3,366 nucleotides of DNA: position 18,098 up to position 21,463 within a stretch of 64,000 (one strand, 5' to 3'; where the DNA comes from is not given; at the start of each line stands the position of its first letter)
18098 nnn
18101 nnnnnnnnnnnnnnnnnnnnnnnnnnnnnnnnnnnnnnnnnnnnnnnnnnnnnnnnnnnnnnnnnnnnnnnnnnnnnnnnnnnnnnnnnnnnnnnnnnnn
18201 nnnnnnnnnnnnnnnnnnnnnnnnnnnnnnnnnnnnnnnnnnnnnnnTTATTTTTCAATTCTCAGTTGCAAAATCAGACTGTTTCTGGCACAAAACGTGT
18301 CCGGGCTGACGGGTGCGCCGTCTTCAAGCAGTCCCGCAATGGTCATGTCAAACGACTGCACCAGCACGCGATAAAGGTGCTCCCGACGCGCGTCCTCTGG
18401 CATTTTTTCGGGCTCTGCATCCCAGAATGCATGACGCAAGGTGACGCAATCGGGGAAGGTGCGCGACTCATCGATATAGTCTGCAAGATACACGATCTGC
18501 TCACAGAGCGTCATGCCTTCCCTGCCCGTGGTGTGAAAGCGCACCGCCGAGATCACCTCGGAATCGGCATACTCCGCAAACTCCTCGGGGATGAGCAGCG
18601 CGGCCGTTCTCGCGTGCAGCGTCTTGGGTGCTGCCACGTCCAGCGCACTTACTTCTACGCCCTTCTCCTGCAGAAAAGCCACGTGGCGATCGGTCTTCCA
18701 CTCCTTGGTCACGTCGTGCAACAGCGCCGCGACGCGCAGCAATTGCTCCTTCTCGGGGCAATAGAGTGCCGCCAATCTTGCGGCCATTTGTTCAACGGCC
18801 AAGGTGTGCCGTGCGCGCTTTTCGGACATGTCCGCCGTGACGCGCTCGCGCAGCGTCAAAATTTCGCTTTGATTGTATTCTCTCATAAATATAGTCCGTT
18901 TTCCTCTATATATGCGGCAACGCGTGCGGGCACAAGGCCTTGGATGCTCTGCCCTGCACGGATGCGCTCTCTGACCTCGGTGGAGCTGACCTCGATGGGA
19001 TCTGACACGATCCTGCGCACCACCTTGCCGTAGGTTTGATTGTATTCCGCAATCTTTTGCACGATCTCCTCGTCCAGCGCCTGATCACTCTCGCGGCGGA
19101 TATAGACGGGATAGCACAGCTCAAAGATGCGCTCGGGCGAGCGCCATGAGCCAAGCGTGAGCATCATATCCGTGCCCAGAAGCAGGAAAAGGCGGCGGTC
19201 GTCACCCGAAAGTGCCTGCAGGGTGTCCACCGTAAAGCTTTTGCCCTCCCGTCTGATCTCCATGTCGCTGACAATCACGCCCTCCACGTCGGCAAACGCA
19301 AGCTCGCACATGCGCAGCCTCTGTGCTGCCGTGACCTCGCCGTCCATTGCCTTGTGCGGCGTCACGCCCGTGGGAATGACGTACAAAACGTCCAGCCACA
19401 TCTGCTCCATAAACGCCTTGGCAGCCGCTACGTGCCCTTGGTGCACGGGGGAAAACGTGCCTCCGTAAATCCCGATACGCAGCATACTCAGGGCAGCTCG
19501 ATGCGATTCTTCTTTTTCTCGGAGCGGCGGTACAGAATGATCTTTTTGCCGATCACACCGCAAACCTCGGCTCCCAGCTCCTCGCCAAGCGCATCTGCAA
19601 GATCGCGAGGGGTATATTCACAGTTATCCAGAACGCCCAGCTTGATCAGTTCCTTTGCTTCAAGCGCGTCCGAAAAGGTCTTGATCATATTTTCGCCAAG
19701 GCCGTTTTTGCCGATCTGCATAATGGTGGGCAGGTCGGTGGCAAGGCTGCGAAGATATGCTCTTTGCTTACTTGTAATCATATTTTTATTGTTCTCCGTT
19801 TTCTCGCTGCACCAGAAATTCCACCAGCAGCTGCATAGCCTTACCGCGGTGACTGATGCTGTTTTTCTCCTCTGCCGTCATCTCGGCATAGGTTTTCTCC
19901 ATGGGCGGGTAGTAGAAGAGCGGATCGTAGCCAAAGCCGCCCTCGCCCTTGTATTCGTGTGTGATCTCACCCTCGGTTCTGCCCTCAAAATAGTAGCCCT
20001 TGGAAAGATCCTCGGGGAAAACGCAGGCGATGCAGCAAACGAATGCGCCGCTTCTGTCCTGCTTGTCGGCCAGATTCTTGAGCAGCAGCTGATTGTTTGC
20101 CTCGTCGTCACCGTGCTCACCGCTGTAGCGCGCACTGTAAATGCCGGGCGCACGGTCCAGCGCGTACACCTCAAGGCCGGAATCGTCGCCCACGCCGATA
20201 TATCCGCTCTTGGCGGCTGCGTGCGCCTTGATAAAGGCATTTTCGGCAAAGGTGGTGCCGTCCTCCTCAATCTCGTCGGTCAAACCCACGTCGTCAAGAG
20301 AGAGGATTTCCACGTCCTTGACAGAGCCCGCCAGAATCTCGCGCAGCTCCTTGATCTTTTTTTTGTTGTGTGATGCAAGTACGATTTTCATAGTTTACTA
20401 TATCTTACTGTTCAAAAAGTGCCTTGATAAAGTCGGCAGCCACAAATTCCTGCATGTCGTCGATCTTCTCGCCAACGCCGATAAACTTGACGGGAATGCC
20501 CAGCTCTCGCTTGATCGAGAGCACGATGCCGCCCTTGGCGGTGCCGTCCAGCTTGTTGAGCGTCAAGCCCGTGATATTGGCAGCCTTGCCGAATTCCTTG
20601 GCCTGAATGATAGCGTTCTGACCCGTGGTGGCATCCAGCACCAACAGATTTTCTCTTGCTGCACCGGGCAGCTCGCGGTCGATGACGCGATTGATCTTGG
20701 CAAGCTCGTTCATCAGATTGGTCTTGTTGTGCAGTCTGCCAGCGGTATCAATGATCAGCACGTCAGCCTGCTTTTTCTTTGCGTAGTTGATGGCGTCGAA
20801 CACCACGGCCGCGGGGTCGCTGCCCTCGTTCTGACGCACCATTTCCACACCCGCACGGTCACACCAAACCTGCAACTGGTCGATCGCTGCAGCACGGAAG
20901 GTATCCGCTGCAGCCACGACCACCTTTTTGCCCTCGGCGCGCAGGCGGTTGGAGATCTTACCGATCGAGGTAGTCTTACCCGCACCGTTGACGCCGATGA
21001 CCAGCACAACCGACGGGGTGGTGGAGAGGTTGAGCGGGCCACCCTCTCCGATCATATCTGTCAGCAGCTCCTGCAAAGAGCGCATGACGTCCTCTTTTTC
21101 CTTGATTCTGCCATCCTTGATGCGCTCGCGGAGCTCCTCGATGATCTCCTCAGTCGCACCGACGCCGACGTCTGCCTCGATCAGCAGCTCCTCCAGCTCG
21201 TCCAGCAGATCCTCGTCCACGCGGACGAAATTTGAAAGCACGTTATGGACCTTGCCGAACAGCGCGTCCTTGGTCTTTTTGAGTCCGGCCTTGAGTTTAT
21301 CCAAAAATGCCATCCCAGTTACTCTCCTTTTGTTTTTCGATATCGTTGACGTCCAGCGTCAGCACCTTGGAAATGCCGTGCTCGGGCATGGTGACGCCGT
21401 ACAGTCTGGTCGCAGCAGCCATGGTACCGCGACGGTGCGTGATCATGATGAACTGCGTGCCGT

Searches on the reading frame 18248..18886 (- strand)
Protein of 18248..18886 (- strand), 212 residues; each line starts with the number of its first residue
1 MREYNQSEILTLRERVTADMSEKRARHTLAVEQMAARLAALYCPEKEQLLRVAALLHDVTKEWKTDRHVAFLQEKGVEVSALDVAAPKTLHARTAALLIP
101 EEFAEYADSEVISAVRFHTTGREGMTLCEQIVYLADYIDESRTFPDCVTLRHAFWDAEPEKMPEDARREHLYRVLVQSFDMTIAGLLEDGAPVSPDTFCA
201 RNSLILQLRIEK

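Call 10: search_protein_families(library=pfam, proteins=[window:18248-18886:-], max_evalue=0.01)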
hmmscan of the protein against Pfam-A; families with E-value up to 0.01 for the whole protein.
window:18248-18886:- (212 aa): 1 family
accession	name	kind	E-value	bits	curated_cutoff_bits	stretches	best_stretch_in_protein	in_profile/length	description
PF01966.28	HD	-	3.5e-13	50.3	22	1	24-139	1-114/116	HD domain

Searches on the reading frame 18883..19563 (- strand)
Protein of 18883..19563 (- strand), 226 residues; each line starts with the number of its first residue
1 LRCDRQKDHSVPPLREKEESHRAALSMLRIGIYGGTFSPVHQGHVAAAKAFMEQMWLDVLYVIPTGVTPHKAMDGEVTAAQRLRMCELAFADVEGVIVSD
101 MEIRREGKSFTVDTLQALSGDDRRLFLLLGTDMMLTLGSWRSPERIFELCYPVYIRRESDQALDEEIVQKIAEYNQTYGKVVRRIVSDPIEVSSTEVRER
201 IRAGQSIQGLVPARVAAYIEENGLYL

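Call 10: search_protein_families(library=pfam, proteins=[window:18883-19563:-], max_evalue=0.01)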
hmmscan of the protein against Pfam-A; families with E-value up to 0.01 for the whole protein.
window:18883-19563:- (226 aa): 1 family
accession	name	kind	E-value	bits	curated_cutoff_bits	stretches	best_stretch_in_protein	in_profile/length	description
PF01467.32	CTP_transf_like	-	2.2e-17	64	21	1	32-200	1-133/133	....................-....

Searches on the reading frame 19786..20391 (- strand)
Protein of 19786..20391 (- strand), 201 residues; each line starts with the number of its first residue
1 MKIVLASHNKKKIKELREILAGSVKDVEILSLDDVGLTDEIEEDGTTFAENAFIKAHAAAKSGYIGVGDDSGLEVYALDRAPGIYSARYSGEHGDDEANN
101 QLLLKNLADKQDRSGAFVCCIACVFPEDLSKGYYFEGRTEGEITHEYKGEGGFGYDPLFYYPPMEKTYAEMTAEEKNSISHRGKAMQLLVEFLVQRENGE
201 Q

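Call 10: search_protein_families(library=pfam, proteins=[window:19786-20391:-], max_evalue=0.01)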
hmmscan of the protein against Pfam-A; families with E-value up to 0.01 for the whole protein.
window:19786-20391:- (201 aa): 1 family
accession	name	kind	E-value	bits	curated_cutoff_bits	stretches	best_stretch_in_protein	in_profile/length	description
PF01725.21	Ham1p_like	-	3.3e-67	226.4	22.5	1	3-192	1-186/186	Ham1 family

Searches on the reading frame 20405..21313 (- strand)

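Call 10: search_protein_families(library=pfam, proteins=[window:20405-21313:-], max_evalue=0.01)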
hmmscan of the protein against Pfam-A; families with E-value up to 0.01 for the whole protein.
window:20405-21313:- (302 aa): 20 families
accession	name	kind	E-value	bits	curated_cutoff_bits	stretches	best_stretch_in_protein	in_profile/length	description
PF00448.28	SRP54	-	2.5e-75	252.9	22.7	1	100-300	1-195/196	SRP54-type protein, GTPase domain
PF02881.24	SRP54_N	-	4.6e-14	52.8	22.4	1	19-82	2-73/75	SRP54-type protein, helical bundle domain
PF13604.12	AAA_30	-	9.3e-08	32.5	27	1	100-198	18-104/191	AAA domain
PF13401.12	AAA_22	-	6.4e-07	30.2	27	1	99-209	4-109/130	AAA domain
PF00005.33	ABC_tran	-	2.9e-05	25.1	25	1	102-191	13-93/137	ABC transporter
PF03308.22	MeaB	-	0.00021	20.8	23.1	1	101-137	34-70/273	Methylmalonyl Co-A mutase-associated GTPase MeaB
PF06414.18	Zeta_toxin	-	0.00037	20.4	22.3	1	98-191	14-104/199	Zeta toxin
PF03266.21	NTPase_1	-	0.0004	20.7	23.9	0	103-131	2-30/168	NTPase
PF02492.25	cobW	-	0.00043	20.4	20.7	1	102-229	2-125/180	CobW/HypB/UreG, nucleotide-binding domain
PF25199.1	nSTAND_NTPase5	-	0.00056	20.2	34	1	77-173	21-114/145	Novel STAND NTPase 5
PF13191.12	AAA_16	-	0.00059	20.8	32.6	1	98-144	22-64/167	AAA ATPase domain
PF13245.12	AAA_19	-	0.00063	20.4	25.1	1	99-194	10-102/134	AAA domain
PF09848.15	SLFN-g3_helicase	-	0.00069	19.4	24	1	101-210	2-110/354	Schlafen group 3, DNA/RNA helicase domain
PF13479.12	AAA_24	-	0.002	18.5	27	1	102-196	4-78/195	AAA domain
PF20720.3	nSTAND3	-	0.0021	18.2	27.2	1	101-201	18-121/155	Novel STAND NTPase 3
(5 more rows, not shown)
